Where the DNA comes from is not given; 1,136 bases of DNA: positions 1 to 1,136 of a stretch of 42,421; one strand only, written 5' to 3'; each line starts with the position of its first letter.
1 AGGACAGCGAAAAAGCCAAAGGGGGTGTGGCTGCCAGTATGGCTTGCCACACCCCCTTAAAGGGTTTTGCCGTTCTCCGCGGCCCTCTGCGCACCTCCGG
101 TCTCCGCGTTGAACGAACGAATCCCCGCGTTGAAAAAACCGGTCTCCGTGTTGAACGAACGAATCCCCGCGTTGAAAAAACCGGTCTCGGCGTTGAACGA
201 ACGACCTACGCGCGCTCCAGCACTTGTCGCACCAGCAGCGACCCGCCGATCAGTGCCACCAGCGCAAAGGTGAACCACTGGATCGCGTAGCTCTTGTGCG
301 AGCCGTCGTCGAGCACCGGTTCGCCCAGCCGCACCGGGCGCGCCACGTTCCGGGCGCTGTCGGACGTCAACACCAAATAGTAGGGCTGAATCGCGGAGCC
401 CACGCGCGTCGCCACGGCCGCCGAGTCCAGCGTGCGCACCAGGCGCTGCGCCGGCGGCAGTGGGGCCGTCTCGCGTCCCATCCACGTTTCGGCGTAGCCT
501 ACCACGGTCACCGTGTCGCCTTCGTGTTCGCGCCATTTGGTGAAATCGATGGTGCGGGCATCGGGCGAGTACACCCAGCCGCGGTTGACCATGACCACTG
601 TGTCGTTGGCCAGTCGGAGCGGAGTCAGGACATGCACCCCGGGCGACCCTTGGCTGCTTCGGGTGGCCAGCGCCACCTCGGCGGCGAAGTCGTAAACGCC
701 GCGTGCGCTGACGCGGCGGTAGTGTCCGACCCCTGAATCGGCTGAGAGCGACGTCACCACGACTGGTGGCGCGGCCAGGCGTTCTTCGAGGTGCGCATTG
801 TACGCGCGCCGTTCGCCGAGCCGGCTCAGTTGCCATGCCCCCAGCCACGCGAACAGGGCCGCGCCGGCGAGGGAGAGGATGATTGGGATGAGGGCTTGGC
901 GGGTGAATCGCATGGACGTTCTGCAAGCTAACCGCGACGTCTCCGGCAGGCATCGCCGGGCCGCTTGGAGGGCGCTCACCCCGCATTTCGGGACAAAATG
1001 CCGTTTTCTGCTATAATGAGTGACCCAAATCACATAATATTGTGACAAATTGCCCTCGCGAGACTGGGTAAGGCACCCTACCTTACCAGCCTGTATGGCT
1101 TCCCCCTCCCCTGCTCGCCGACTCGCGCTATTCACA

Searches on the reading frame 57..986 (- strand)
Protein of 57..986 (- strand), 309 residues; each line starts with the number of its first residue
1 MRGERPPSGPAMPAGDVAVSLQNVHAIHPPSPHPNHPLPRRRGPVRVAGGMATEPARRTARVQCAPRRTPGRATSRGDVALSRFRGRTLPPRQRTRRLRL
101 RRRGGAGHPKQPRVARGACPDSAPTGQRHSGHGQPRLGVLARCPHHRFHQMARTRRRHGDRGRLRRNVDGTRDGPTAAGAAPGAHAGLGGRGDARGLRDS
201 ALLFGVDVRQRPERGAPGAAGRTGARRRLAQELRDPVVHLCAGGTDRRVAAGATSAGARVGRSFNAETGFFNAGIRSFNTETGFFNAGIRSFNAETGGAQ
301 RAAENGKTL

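Call 66: find_encoding_contigs(protein=window:57-986:-, flank=10000, max_places=1)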
Protein window:57-986:- (309 aa): no gene with exactly this product is on record in the collection.
